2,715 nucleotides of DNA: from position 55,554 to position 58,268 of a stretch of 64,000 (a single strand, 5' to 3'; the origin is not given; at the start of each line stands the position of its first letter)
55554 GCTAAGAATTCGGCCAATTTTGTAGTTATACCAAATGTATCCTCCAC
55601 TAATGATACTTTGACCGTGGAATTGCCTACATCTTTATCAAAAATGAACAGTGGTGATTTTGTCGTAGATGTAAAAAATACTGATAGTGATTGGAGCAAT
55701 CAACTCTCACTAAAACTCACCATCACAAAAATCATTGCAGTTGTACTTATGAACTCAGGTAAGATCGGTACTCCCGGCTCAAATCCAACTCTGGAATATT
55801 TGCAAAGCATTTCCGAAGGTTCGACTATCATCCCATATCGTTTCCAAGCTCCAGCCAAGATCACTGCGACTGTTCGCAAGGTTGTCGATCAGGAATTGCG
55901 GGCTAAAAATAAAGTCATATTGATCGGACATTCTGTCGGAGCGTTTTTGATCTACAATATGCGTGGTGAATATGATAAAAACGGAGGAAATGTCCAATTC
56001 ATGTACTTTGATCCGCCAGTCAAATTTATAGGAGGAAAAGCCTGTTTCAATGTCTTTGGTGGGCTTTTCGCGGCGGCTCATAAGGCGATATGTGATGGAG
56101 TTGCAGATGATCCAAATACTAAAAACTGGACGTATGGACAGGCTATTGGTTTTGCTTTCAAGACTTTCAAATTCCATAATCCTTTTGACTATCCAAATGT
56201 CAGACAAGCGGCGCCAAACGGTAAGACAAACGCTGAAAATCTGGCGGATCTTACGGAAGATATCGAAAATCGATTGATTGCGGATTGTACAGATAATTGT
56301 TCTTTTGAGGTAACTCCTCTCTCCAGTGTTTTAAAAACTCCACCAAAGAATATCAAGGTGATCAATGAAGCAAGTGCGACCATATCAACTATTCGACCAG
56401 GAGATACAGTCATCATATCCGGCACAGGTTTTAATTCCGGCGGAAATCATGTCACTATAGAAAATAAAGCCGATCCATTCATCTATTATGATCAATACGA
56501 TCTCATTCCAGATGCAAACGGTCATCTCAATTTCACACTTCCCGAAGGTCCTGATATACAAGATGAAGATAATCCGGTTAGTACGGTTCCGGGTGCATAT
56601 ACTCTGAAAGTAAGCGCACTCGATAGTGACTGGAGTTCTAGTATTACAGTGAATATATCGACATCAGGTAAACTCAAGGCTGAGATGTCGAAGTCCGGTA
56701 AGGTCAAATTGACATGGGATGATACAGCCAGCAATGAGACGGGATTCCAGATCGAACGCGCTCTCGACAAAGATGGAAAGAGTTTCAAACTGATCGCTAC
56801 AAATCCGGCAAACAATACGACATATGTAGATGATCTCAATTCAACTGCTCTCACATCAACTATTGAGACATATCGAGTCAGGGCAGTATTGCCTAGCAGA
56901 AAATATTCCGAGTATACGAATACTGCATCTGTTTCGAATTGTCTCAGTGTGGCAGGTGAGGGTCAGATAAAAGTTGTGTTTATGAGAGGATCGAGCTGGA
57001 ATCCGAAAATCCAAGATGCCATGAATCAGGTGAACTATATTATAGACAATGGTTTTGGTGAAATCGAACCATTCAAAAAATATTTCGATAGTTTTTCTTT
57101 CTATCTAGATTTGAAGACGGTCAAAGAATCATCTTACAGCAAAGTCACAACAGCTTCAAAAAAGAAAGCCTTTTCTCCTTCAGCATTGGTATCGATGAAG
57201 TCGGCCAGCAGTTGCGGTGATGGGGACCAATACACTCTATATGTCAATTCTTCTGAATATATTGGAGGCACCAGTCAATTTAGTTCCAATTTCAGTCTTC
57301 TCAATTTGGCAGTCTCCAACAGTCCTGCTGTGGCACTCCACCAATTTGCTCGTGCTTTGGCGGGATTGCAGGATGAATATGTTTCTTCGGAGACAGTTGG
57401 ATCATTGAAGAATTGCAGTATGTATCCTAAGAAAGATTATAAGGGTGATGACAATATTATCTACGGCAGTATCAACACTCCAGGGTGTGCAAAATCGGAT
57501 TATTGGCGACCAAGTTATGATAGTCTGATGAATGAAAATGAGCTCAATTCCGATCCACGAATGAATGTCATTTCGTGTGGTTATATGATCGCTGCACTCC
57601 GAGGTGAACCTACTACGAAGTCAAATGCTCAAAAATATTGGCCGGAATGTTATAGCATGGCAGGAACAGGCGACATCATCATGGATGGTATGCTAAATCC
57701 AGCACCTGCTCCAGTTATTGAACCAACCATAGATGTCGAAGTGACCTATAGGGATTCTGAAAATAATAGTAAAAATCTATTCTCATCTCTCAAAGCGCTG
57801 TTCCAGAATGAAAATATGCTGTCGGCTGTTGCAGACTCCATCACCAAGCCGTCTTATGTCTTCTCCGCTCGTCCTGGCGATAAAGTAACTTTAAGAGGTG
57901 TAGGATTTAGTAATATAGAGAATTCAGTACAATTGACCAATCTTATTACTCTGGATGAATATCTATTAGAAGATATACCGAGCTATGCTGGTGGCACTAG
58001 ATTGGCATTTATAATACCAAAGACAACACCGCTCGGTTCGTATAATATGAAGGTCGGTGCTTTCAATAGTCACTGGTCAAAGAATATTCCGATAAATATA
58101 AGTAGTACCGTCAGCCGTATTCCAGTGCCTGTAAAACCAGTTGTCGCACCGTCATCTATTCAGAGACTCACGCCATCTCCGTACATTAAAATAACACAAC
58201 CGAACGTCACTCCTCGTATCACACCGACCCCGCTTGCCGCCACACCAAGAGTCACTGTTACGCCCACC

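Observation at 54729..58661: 1310-aa surface protein with a degenerate M64-peptidase-like motif, a GHSxG hydrolase elbow and a programmable PT/SP repeat tail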

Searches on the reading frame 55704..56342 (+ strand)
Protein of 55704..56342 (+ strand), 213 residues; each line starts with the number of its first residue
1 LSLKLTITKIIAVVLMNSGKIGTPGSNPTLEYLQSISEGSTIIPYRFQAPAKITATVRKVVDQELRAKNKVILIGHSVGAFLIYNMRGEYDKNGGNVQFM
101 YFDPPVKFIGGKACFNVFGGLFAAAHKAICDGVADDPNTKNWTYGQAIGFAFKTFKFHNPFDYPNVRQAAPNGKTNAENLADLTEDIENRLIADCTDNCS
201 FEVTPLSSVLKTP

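Call 18: find_homologous_proteins(query=window:55704-56342:+, max_evalue=0.01)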
Query window:55704-56342:+: 251 candidates shared short words with the query, none scored E <= 0.01.

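Call 29: search_solved_structures(query=A2, max_evalue=10, show_alignments=3)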
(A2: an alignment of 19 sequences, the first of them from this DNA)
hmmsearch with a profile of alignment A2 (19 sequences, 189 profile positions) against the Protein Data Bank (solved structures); distinct sequences matched with E-value up to 10: 15.
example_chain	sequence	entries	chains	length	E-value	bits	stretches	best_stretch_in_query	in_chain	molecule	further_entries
7spr_A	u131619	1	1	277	0.049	16.7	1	60-76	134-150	LIP1, secretory lipase (Family 3)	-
6ba8_A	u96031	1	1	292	0.1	15.6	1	40-79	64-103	Iron aquisition yersiniabactin synthesis enzyme, YbtT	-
3zq4_A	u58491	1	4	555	0.11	15.5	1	40-75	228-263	RIBONUCLEASE J 1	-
4f21_A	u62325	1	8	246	0.17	14.9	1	28-76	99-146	Carboxylesterase/phospholipase family protein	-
5gw8_A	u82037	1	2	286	0.31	14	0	59-75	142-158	Hypothetical secretory lipase (Family 3)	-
6vap_A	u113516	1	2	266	0.38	13.8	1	61-85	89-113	Thioesterase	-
4zcf_A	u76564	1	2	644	0.73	12.8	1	79-99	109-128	Restriction endonuclease EcoP15I, modification subunit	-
2qc3_A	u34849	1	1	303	0.79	12.7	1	59-81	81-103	Malonyl CoA-acyl carrier protein transacylase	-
4l0c_A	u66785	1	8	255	0.85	12.6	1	62-134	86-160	Deformylase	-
2qj3_A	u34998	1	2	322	0.86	12.6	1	59-81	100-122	Malonyl CoA-acyl carrier protein transacylase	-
1r3d_A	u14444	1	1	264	0.87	12.6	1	39-75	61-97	conserved hypothetical protein VC1974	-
7e3z_A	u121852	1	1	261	0.93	12.5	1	43-81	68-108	thioesterase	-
6ba9_A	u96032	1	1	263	1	12.4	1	40-79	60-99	Iron aquisition yersiniabactin synthesis enzyme, YbtT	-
8g48_A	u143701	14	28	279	1.4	11.9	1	61-102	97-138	Fluorophosphonate-binding serine hydrolase E | Fluorophosphonate-binding serine hydrolases E | FphE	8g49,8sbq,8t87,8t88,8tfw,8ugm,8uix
6fvj_A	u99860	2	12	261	2.1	11.4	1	61-88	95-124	Thioesterase | Probable thioesterase TesA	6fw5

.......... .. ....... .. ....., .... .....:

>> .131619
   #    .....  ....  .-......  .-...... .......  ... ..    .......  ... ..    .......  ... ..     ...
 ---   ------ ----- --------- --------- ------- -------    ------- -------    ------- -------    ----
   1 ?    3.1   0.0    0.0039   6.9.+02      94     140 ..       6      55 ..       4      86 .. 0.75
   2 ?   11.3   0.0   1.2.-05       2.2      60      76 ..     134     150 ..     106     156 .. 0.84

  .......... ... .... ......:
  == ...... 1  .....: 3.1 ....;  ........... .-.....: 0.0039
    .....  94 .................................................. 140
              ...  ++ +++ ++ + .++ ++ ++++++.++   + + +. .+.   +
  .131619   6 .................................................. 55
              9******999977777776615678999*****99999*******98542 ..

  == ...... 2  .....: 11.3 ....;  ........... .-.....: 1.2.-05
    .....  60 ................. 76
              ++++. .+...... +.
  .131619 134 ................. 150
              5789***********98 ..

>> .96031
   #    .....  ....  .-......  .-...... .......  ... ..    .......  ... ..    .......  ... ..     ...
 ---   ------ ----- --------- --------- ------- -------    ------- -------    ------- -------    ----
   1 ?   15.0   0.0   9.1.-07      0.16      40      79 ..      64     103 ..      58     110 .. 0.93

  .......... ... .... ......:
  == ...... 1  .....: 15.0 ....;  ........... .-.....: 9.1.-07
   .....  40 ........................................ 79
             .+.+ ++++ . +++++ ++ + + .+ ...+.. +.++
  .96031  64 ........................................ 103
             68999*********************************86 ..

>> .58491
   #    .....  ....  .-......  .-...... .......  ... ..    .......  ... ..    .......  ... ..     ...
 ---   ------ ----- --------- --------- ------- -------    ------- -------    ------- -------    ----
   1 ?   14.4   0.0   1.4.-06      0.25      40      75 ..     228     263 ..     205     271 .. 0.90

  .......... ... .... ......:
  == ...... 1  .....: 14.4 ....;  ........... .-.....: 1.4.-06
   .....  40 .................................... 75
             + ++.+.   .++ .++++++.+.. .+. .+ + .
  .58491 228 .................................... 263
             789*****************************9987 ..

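Call 30: search_protein_families(library=pfam, alignment_id=A2, max_evalue=1)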
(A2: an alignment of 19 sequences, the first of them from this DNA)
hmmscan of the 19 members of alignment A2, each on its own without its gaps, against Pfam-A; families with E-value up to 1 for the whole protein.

A. member 1, seq(206 aa): 3 families
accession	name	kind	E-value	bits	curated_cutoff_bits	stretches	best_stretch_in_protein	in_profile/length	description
PF10230.15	LIDHydrolase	-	4.3e-05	23.8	27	1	51-89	70-108/262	Lipid-droplet associated hydrolase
PF12697.13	Abhydrolase_6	-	0.012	16.7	26.3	1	48-108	53-94/217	Alpha/beta hydrolase family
PF12146.15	Hydrolase_4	-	0.29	10.8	27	1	52-87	65-98/239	Serine aminopeptidase, S33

B. families by the number of members that match (of 19 scanned): 27 families (the first 25 are shown)
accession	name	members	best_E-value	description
PF12697.13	Abhydrolase_6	19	6e-06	Alpha/beta hydrolase family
PF10230.15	LIDHydrolase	16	4.8e-06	Lipid-droplet associated hydrolase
PF08237.17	PE-PPE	15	3.1e-06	PE-PPE domain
PF12146.15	Hydrolase_4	13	0.0081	Serine aminopeptidase, S33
PF07819.20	PGAP1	10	0.00064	PGAP1-like alpha/beta domain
PF01764.32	Lipase_3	10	0.0014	Lipase (class 3)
PF00975.26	Thioesterase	10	0.0042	Thioesterase domain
PF02450.21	LCAT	7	0.00096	Lecithin:cholesterol acyltransferase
PF02086.21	MethyltransfD12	7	0.0042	D12 class N6 adenine-specific DNA methyltransferase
PF00561.26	Abhydrolase_1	5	0.0026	alpha/beta hydrolase fold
PF12695.13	Abhydrolase_5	4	0.0064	Alpha/beta hydrolase family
PF22505.1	RNase_J_b_CASP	2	0.019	Ribonuclease J, beta-CASP domain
PF00756.26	Esterase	2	0.027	Putative esterase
PF07859.19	Abhydrolase_3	2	0.084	alpha/beta hydrolase fold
PF03602.21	Cons_hypoth95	2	0.13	Conserved hypothetical protein 95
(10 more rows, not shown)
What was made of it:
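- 55725..56288 (+): Minimal alpha/beta-hydrolase-like module, aa 333-520. Candidate triad: Ser402 (55932-55934), Asp428 (56010-56012), His483 (56175-56177). All 19 members hit alpha/beta-hydrolase Pfam families below threshold (call 30).
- On Alpha/beta hydrolase superfamily (Pfam clan CL0028): The hits are consistent, however, with 19 of 19 members matching (call 30).
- Closest known: Small alpha/beta hydrolases: type II thioesterases. Same: All 19 family members hit Abhydrolase_6, LIDHydrolase, PE-PPE, PGAP1 and Lipase_3 around the elbow (call 30).
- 19 of 19 members hit Abhydrolase_6 and related families (call 30).
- Tried and rejected: Seven hydrolase-module homologues hit the D12 N6-adenine methyltransferase Pfam family (call 30).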

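Call 34: predict_structure(alignment_id=A2)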
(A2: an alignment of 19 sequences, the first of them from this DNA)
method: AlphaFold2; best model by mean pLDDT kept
length: 206 residues; sequences in the alignment: 19
mean_pLDDT: 82.5   pTM: 0.80
mean pLDDT of the five models: 82.5, 82.5, 79.5, 78.9, 78.8
residues with pLDDT >= 90: 94; 70-90: 66; 50-70: 41; < 50: 5
segments of 3 or more residues with pLDDT < 50: none
pLDDT, mean of each block of 10 residues (from residue 1): 85 57 83 91 87 93 91 93 78 90 68 68 88 93 77 92 95 96 87 54 52
secondary structure, 60 per line:
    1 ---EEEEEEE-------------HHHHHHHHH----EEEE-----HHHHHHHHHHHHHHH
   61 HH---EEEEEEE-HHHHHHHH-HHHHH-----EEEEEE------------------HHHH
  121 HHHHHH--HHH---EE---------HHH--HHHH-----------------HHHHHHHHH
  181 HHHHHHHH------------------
elements in order: E4-10 H24-32 E37-40 H46-62 E66-72 H74-81 H83-87 E93-98 H117-126 H151-154 H172-188
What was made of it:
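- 55725..56288 (+): The AF2 model has pLDDT 82.5 with a strand-Ser-helix elbow (call 34).
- On Alpha/beta hydrolase superfamily (Pfam clan CL0028): The model shows 4 long strands plus short bridges (call 34).
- In the model the Ser lies directly between a strand and a helix (call 34).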

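Call 39: fold_search(model_id=the predicted structure, library=pdb)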
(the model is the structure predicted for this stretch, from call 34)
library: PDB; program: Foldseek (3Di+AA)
matches with E <= 10: 1424; with E <= 0.001: 2
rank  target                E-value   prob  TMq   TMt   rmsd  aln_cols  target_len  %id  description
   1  3qmw_B                6.1e-04  0.99  0.34  0.30  12.7       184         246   14  RedJ with PEG molecule bound in the active site (released 2011-05-04)
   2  3qmv_D                7.3e-04  0.99  0.34  0.27   9.8       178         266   15  RedJ-Thioesterase from the Prodiginine biosynthetic pathway in Streptomyces coelicolor (released 2011-05-04)
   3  6fw5_D                1.0e-03  0.98  0.40  0.37  13.8       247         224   10  TesA a major thioesterase from Mycobacterium tuberculosis (released 2018-10-24)
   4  6zti_C                1.3e-03  1.00  0.34  0.17   4.9       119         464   18  Phospholipase PlaB from Legionella pneumophila in complex with thio-NAD (released 2021-06-02)
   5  6zth_C                1.3e-03  1.00  0.37  0.19   6.4       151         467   15  Phospholipase PlaB from Legionella pneumophila (released 2021-06-02)
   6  6fvj_B                1.6e-03  0.99  0.42  0.41  10.7       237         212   11  TesA a major thioesterase from Mycobacterium tuberculosis (released 2018-10-24)
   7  3qmv_C                1.6e-03  0.96  0.33  0.27  12.1       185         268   14  RedJ-Thioesterase from the Prodiginine biosynthetic pathway in Streptomyces coelicolor (released 2011-05-04)
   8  3qmv_B                1.8e-03  0.97  0.34  0.28  10.2       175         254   14  RedJ-Thioesterase from the Prodiginine biosynthetic pathway in Streptomyces coelicolor (released 2011-05-04)
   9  4fbl_A                1.9e-03  1.00  0.36  0.31   6.0       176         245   12  LipS and LipT, two metagenome-derived lipolytic enzymes increase the diversity of known lipase and esterase families (released 2012-10-10)
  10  3qmw_C                1.9e-03  0.99  0.34  0.30   7.3       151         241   11  RedJ with PEG molecule bound in the active site (released 2011-05-04)
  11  6fvj_C                2.0e-03  0.98  0.40  0.40  10.0       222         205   12  TesA a major thioesterase from Mycobacterium tuberculosis (released 2018-10-24)
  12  2czq_A                2.1e-03  1.00  0.46  0.46   8.0       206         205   18  A novel cutinase-like protein from Cryptococcus sp. (released 2006-07-14)
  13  6zti_A                2.6e-03  1.00  0.34  0.17   4.8       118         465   16  Phospholipase PlaB from Legionella pneumophila in complex with thio-NAD (released 2021-06-02)
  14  4fbl_B                2.6e-03  1.00  0.34  0.29   5.6       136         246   12  LipS and LipT, two metagenome-derived lipolytic enzymes increase the diversity of known lipase and esterase families (released 2012-10-10)
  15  6zti_B                2.7e-03  1.00  0.34  0.17   4.8       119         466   18  Phospholipase PlaB from Legionella pneumophila in complex with thio-NAD (released 2021-06-02)
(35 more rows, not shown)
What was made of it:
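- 55725..56288 (+): All top Foldseek PDB hits are alpha/beta hydrolases (call 39).
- On Alpha/beta hydrolase superfamily (Pfam clan CL0028): The 50 listed Foldseek hits are nearly all named alpha/beta hydrolases, but TM-scores are 0.3-0.46 and E about 1e-3 (call 39).
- Closest known: Small alpha/beta hydrolases: type II thioesterases. Same: These are the best structural matches, with Foldseek probability 0.97-1.0 (call 39).
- Foldseek hits are thioesterases, PlaB, cutinase-like enzymes and lipases (call 39).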

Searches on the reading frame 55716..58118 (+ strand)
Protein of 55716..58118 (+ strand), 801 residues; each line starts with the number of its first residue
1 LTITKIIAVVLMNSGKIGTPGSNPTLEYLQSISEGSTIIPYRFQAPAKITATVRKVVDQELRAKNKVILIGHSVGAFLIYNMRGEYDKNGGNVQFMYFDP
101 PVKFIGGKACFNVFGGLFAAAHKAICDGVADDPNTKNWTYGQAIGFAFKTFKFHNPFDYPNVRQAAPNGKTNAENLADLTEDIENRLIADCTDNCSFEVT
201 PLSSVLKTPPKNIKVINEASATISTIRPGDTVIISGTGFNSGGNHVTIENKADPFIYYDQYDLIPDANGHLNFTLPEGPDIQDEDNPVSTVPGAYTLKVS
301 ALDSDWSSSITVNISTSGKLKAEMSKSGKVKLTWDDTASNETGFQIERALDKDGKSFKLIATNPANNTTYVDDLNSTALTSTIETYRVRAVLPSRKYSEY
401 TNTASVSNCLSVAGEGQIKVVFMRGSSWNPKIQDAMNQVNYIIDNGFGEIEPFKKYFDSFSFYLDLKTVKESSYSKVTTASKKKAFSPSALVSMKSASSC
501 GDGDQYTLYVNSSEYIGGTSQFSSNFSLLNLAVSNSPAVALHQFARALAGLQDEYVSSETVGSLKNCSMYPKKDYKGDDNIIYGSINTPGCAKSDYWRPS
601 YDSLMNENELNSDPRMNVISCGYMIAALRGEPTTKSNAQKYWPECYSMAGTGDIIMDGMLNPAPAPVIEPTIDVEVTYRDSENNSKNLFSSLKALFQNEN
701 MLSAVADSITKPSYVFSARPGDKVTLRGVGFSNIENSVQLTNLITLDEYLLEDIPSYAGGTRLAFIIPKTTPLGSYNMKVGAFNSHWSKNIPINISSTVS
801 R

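Call 42: find_related_loci(query=window:55716-58118:+, collection=genome_contigs, flank=5000)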
Query window:55716-58118:+ (801 aa) in genome_contigs; peptide patterns used: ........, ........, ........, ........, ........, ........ (x = any residue, [..] = any of these).
23 stretches matched a pattern, but none encodes a relative of the query by tblastn (E <= 1e-3).

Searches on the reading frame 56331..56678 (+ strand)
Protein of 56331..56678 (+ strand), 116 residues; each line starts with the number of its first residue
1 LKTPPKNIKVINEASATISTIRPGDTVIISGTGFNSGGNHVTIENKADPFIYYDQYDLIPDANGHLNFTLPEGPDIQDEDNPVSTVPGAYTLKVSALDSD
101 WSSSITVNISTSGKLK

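Call 52: search_protein_families(library=pfam, proteins=[window:56331-56678:+], max_evalue=1)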
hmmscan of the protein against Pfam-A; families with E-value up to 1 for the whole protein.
window:56331-56678:+ (116 aa): 4 families
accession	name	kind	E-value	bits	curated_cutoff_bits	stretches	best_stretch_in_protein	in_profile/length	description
PF01833.30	TIG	-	0.0013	19.1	20.9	1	17-74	10-60/84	IPT/TIG domain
PF06903.17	VirK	-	0.012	16.1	23.7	1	13-65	35-87/98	VirK protein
PF11738.13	DUF3298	-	0.083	14.3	24.1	1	42-71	54-82/84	Protein of unknown function (DUF3298)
PF07495.19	Y_Y_Y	-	0.11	12.9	26.6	1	87-109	37-62/65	Y_Y_Y domain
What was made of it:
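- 56379..56654 (+): TIG-like module 2, aa 551-642. Pfam TIG 19.1 bits, just under the 20.9 cutoff (call 52).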

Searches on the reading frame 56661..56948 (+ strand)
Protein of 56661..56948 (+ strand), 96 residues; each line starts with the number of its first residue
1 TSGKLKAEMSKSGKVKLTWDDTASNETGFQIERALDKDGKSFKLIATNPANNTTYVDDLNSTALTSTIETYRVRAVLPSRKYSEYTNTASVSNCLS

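Call 52: search_protein_families(library=pfam, proteins=[window:56661-56948:+], max_evalue=1)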
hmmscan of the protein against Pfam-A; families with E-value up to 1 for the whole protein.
window:56661-56948:+ (96 aa): 1 family
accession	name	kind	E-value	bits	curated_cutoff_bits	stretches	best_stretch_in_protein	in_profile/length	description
PF21200.3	Glyco_hydro_39_C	-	0.0079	16.9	27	1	12-80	10-76/89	Alpha-L-iduronidase C-terminal domain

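Call 67: search_solved_structures(query=A4, max_evalue=0.01)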
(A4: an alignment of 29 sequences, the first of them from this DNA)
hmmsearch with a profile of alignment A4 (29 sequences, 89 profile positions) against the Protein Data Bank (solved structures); distinct sequences matched with E-value up to 0.01: 54.
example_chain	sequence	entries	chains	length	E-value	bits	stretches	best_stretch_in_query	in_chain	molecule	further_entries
8q6t_I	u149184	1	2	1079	3.2e-19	72.1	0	14-79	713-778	Titin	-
8g4l_bm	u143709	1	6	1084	3.6e-16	62.3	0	3-70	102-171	Titin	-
9ot8_A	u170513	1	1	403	3.3e-12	49.6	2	2-75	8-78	FN3con-9 - FN3con-41 fusion,Galectin-3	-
4u3h_A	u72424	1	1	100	1.6e-08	37.8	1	2-79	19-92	FN3con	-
3mpc_A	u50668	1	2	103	2e-07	34.2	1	2-78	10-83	Fn3-like protein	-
3lpw_A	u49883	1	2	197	1.3e-06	31.7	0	3-70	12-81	A77-A78 domain from Titin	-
5g56_A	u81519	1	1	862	3.6e-06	30.3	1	2-77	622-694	CARBOHYDRATE BINDING FAMILY 6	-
5j7k_A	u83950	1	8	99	5.6e-06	29.6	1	2-76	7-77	FN3con-a-lys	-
8oiy_A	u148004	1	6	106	9.5e-06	28.9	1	2-83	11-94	Titin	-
4o00_A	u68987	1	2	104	1e-05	28.8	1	2-83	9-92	Titin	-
8bvo_A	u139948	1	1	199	2e-05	27.8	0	10-79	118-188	Titin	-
6tpw_A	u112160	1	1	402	2.8e-05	27.4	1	3-86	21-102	Receptor-type tyrosine-protein phosphatase F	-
5e53_A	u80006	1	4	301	3e-05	27.3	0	3-85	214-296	Contactin-1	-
4yh7_A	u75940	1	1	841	4.6e-05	26.7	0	8-76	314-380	Receptor-type tyrosine-protein phosphatase delta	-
9ot9_A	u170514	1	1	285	5.3e-05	26.5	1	2-76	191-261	Galectin-3,FN3con-7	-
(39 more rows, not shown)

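Call 68: search_protein_families(library=pfam, alignment_id=A4, max_evalue=0.1)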
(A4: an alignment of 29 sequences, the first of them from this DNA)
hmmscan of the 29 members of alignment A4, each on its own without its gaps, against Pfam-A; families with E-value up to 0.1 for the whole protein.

A. member 1, seq(92 aa): 1 family
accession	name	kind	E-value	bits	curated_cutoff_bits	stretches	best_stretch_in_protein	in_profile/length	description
PF21200.3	Glyco_hydro_39_C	-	0.0072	17.1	27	1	10-76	10-74/89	Alpha-L-iduronidase C-terminal domain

B. families by the number of members that match (of 29 scanned): 22 families
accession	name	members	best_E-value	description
PF00041.27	fn3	19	1.6e-12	Fibronectin type III domain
PF16656.11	Pur_ac_phosph_N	16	1.6e-06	Purple acid Phosphatase, N-terminal domain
PF25059.1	FN3_DSCAM-DSCAML_C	13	6.8e-05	DSCAM/DSCAML C-terminal Fn3-like domain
PF25788.1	Ig_Rha78A_N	12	2.4e-06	Rha78A-like, N-terminal immunoglobulin domain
PF21200.3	Glyco_hydro_39_C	12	8.9e-06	Alpha-L-iduronidase C-terminal domain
PF24489.1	Ig_J_second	11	0.0001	Tip attachment protein J second Ig-like domain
PF16655.11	PhoD_N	7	0.0056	PhoD-like phosphatase, N-terminal domain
PF22633.2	F5_F8_type_C_2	4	0.002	NedA-like, galactose-binding domain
PF01108.23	Tissue_fac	3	0.029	Tissue factor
PF06486.16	DUF1093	2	0.028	Protein of unknown function (DUF1093)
PF21910.2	GH85_C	1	0.00057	GH85 endohexosaminidases, C-terminal domain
PF00754.31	F5_F8_type_C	1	0.00077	F5/8 type C domain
PF09294.16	Interfer-bind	1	0.0069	Interferon-alpha/beta receptor, fibronectin type III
PF10179.15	NDNF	1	0.019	Neuron-derived neurotrophic factor, first Fn(III) domain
PF24421.1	Ig_J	1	0.02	Tip attachment protein J, Ig-like domain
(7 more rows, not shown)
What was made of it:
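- Checked: A profile of 29 homologous modules does hit titin Fn3 and FN3con in the PDB (E 3e-19 to 1.6e-8), and 19 of the 29 members hit Pfam fn3 (calls 67, 68).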
